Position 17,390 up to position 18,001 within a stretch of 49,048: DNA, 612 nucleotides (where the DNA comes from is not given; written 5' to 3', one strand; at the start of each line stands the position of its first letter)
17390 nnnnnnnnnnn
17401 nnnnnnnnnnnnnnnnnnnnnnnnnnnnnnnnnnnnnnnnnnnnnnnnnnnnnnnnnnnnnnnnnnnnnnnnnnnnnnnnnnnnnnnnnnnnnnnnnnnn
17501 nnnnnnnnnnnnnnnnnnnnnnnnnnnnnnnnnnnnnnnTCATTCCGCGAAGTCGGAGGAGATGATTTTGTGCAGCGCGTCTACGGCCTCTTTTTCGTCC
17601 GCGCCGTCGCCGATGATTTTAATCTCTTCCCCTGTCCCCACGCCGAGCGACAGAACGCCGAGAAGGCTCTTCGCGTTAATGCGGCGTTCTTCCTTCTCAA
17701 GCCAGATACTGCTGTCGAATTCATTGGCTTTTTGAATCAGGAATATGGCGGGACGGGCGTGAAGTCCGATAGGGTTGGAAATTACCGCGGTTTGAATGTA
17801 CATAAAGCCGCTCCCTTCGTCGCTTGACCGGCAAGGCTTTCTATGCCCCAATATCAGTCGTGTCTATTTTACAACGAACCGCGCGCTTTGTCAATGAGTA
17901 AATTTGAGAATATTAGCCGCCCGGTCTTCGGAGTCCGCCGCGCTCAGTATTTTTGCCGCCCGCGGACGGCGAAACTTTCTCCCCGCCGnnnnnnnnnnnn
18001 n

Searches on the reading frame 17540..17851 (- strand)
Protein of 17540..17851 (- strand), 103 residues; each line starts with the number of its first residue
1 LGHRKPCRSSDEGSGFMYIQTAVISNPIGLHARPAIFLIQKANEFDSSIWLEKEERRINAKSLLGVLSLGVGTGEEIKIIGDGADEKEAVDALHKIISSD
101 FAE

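Call 48: search_protein_families(library=pfam, proteins=[window:17540-17851:-], max_evalue=0.001)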
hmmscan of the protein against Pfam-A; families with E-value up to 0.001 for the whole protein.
window:17540-17851:- (103 aa): 1 family
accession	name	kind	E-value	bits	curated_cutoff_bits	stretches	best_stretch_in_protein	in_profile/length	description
PF00381.24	PTS-HPr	-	2.9e-28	98.2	23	1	20-98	3-80/81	PTS HPr component phosphorylation site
